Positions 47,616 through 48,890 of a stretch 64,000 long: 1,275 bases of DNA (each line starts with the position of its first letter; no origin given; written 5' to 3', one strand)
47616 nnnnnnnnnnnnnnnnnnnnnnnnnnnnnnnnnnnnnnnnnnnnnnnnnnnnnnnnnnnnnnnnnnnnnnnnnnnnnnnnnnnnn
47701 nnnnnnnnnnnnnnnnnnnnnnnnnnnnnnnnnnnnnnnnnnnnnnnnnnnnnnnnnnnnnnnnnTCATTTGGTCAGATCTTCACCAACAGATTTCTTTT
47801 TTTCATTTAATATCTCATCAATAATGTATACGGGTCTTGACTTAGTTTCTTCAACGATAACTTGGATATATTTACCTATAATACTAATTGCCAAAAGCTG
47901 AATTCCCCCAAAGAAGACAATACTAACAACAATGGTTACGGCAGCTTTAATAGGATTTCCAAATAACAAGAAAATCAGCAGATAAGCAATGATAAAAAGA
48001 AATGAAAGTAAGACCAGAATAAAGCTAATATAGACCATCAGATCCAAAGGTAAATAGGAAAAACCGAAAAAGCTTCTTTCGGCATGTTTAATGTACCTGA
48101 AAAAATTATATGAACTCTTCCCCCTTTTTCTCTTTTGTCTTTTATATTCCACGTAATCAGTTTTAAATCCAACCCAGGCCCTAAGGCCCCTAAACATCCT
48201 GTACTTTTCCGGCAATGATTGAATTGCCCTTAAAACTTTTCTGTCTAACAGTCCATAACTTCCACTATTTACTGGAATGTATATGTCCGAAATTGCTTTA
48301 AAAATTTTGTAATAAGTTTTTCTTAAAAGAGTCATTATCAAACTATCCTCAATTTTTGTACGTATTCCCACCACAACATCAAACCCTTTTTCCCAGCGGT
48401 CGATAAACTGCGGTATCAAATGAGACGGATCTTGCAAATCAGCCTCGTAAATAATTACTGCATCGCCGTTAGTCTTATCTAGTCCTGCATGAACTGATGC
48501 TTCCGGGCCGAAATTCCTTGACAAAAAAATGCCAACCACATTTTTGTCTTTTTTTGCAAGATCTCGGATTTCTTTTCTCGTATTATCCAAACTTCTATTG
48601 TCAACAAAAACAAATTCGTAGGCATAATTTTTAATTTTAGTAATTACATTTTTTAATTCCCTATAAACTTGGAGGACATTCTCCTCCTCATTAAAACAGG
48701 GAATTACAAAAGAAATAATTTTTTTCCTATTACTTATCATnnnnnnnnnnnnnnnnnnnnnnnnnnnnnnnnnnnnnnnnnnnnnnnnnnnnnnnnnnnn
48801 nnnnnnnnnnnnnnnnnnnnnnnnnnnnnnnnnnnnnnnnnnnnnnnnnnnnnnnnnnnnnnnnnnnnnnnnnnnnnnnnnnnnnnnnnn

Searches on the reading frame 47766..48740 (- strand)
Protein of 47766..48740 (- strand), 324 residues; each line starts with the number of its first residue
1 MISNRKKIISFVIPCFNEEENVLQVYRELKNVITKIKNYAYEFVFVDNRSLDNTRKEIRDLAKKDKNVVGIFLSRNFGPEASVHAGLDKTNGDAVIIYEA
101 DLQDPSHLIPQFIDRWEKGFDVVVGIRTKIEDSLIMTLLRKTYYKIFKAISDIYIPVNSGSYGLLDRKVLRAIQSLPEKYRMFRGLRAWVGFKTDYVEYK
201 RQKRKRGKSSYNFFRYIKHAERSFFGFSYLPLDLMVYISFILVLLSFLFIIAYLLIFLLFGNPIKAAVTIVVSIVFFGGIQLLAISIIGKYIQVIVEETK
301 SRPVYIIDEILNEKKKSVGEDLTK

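Call 8: search_protein_families(library=pfam, proteins=[window:47766-48740:-], max_evalue=0.01)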
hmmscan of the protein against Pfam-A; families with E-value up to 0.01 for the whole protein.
window:47766-48740:- (324 aa): 2 families
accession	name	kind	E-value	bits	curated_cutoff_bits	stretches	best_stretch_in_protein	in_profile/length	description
PF00535.33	Glycos_transf_2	-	3.5e-26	92.6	23.3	1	10-172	1-166/168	Glycosyl transferase family 2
PF13641.12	Glyco_tranf_2_3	-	0.0012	19.3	27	1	9-109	3-104/230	Glycosyltransferase like family 2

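Call 31: search_solved_structures(query=window:47766-48740:-, max_evalue=0.001)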
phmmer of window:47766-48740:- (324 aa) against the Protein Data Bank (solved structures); distinct sequences matched with E-value up to 0.001: 7.
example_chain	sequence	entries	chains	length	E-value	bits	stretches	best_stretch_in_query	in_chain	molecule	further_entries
5ekp_C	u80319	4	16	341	3.5e-68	233.3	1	4-310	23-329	Uncharacterized glycosyltransferase sll0501 | Glycosyltransferase sll0501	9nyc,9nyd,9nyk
9nye_A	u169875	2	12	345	3.6e-68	233.3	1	4-310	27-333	Glycosyltransferase sll0501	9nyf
5eke_A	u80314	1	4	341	4e-68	233.2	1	4-310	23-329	Uncharacterized glycosyltransferase sll0501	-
9bhc_C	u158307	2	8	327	9.6e-30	107.1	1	7-313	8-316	Undecaprenyl-phosphate 4-deoxy-4-formamido-L-arabinose transferase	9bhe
9hwj_A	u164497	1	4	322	1.3e-29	106.7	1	7-316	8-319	Undecaprenyl-phosphate 4-deoxy-4-formamido-L-arabinose transferase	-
8vxh_A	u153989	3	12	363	1.4e-29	106.6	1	7-313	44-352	Undecaprenyl-phosphate 4-deoxy-4-formamido-L-arabinose transferase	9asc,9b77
5mlz_A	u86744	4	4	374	1.2e-14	57.5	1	9-274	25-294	Dolichol monophosphate mannose synthase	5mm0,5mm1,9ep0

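Call 32: search_protein_families(library=ncbifam, proteins=[window:47766-48740:-], max_evalue=0.001)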
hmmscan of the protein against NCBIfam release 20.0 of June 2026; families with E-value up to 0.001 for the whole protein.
window:47766-48740:- (324 aa): 12 families
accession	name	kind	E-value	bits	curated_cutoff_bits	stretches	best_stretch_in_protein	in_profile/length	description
NF047588.1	GlcsyltransPgfSStrep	equivalog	7.6e-70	235.6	500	1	9-309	3-304/308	glycosyltransferase PgfS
NF007986.1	PRK10714.1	equivalog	8.9e-38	130.1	529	1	7-314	6-315/316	undecaprenyl-phosphate 4-deoxy-4-formamido-L-arabinose transferase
TIGR03937.1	PgaC_IcaA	equivalog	5.5e-11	42.1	422.3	1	5-101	43-135/407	poly-beta-1,6-N-acetyl-D-glucosamine synthase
NF047683.1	TeichurnBiosyTuaG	equivalog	6.6e-08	32.5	400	1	4-101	3-96/252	teichuronic acid biosynthesis protein TuaG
NF041875.1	EPS_EpsD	equivalog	5.3e-07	29.3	370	1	9-124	1-112/325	exopolysaccharide biosynthesis glycosyltransferase EpsD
NF010496.0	PRK13915.1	equivalog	1e-06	28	262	1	5-107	29-132/307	glucosyl-3-phosphoglycerate synthase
NF050050.1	ProtGlycPglI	equivalog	1.3e-05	24.7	500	1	8-125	3-117/306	GalNAc(5)-diNAcBac-PP-undecaprenol beta-1,3-glucosyltransferase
TIGR04283.1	glyco_like_mftF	equivalog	0.00012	21.7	182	1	9-138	1-119/221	TIGR04283 family arsenosugar biosynthesis glycosyltransferase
NF038302.1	EPS_HpsE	equivalog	0.00025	20.1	300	1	10-64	4-57/307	hormogonium polysaccharide biosynthesis glycosyltransferase HpsE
TIGR01556.1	rhamnosyltran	subfamily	0.00047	19.4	200.55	1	28-99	9-81/281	rhamnosyltransferase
NF041391.1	DPhHxTase_Halo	equivalog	0.00048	19.2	375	1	15-131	3-108/213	dolichyl-phosphate hexose transferase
NF058614.1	PPMAGASynPpgS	equivalog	0.00055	19.4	370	1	11-131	4-117/226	polyprenyl-phospho-N-acetylgalactosaminyl synthase PpgS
